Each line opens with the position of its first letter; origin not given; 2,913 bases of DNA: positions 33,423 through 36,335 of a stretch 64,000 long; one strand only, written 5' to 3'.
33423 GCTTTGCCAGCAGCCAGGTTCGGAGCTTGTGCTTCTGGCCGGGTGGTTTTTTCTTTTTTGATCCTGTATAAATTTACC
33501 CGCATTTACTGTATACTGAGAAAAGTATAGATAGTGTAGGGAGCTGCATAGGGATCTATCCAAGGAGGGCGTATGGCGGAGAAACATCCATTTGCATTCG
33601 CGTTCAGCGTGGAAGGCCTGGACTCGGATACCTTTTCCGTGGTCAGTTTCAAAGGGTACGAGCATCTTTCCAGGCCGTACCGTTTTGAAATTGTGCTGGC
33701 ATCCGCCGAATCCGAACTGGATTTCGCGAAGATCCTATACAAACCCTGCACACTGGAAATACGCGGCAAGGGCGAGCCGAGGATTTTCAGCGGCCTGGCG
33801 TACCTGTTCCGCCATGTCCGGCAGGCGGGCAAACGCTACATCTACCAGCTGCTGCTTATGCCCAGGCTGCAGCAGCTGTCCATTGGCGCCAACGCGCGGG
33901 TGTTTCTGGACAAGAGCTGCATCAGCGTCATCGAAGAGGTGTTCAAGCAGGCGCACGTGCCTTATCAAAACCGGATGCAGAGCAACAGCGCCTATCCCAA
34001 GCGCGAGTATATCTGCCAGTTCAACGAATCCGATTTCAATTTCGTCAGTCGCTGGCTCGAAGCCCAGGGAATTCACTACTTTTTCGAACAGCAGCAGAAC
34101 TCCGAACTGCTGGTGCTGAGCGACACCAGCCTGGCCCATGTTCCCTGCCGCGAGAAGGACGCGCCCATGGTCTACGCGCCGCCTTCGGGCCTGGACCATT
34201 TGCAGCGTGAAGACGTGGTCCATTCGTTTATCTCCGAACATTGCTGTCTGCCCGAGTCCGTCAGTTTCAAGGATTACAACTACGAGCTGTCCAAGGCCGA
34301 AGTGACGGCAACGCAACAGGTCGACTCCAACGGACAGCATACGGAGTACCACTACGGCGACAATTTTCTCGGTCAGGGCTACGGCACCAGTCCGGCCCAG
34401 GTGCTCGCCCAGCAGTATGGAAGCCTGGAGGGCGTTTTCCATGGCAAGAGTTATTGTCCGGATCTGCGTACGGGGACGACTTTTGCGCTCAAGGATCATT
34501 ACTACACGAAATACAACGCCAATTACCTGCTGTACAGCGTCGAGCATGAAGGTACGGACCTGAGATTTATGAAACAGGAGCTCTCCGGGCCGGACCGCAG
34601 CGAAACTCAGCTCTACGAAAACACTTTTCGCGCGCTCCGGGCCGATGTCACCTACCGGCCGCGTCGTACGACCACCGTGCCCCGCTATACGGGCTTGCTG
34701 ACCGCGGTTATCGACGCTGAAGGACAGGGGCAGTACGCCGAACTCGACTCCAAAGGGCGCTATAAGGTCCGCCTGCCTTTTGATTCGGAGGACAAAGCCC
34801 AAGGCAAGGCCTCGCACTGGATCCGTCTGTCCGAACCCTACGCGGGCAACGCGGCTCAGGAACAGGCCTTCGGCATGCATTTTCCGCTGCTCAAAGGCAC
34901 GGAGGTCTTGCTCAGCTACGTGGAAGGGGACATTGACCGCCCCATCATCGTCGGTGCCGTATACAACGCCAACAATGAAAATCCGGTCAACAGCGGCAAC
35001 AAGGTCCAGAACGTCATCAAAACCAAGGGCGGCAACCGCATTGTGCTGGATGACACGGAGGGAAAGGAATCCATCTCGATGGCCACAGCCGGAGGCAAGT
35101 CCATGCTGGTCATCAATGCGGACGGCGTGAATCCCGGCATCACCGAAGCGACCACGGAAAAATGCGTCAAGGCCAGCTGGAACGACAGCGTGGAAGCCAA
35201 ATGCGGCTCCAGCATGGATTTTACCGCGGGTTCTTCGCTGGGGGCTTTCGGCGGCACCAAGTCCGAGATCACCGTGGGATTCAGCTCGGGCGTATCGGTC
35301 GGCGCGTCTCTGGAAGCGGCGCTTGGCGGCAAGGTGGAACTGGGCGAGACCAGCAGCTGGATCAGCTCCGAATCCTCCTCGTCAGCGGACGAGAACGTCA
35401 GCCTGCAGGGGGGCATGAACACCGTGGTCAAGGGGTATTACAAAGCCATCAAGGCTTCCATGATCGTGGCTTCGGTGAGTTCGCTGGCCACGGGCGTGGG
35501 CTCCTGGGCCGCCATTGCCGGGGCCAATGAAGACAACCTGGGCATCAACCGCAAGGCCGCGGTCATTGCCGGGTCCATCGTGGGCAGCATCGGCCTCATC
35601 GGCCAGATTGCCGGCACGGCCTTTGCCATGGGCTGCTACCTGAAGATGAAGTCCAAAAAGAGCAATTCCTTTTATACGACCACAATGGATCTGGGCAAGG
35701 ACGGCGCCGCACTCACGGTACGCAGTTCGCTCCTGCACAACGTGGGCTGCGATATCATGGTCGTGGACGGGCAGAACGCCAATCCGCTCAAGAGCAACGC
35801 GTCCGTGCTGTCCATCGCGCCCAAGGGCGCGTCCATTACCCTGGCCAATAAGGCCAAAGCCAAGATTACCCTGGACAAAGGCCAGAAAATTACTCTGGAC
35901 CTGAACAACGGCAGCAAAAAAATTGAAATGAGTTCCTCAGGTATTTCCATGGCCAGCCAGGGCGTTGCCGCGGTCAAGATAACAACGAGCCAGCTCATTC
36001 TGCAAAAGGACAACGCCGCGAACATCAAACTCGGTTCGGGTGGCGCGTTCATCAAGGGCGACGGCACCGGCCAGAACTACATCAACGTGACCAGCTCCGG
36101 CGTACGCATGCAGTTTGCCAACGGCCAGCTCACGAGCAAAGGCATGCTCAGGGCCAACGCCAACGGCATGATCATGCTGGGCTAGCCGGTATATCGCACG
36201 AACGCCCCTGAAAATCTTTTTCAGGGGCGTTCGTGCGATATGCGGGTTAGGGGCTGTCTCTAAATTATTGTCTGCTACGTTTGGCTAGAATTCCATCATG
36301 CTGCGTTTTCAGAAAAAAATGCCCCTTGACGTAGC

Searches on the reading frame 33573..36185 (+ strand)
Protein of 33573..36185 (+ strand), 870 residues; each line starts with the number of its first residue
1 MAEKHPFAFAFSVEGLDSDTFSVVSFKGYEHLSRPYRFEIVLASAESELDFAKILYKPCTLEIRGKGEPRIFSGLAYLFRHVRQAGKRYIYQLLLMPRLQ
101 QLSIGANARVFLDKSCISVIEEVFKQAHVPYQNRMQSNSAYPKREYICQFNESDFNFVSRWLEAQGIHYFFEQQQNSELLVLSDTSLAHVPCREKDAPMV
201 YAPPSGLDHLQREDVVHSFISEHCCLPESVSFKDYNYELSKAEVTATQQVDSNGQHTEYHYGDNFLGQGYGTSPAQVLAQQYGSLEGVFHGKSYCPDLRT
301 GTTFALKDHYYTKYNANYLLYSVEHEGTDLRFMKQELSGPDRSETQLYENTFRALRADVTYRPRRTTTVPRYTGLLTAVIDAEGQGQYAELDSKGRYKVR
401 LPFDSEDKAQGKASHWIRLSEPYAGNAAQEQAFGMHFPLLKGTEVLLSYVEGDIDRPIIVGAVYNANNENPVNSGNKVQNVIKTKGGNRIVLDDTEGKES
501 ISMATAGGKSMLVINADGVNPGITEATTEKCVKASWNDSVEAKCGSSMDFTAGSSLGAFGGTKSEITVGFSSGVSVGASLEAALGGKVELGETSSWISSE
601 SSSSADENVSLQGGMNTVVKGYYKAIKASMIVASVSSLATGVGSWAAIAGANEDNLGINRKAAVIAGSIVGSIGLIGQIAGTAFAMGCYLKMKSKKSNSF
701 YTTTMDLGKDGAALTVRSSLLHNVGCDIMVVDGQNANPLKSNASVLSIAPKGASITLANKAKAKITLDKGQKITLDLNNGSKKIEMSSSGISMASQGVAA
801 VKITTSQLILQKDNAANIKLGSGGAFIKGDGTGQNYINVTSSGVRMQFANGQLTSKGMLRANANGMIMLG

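Call 4: search_protein_families(library=pfam, proteins=[window:33573-36185:+], max_evalue=0.01)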
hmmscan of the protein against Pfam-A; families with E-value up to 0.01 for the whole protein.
window:33573-36185:+ (870 aa): 3 families
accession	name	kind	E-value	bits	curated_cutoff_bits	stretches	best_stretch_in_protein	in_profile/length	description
PF05954.17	Phage_GPD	-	1.2e-64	218.9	30.1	1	30-329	2-303/305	Phage tail baseplate hub (GPD)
PF04717.18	Phage_base_V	-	1.2e-07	32.4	23.8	1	392-464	10-75/75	Type VI secretion system/phage-baseplate injector OB domain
PF20093.5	DUF6484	-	0.0031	18.6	27.6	1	424-462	39-60/61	Domain of unknown function (DUF6484)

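Call 67: search_protein_families(library=ncbifam, proteins=[window:33573-36185:+], max_evalue=0.01)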
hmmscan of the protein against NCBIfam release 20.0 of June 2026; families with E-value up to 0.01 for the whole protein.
window:33573-36185:+ (870 aa): 4 families
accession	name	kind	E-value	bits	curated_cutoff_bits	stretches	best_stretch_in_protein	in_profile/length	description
TIGR03361.1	VI_Rhs_Vgr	subfamily_domain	2.6e-99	333.1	186.35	1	11-505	3-492/513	type VI secretion system tip protein TssI/VgrG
TIGR01646.1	vgr_GE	subfamily_domain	1.7e-85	287.8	121.8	1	22-505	2-477/480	type VI secretion system tip protein VgrG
NF033848.1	VgrG_rel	hypoth_equivalog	1.7e-12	46.4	275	1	274-547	287-541/547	VgrG-related protein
NF033158.1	Myrrcad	domain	0.0051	16.3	33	0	659-683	2-26/36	MyrrCad domain-containing protein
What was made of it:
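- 33573..36185 (+): vgrG (870 aa): probable cognate spike, with a rare C-terminal module ending ...NGMIMLG. Pfam and NCBIfam VgrG models (calls 4, 67).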
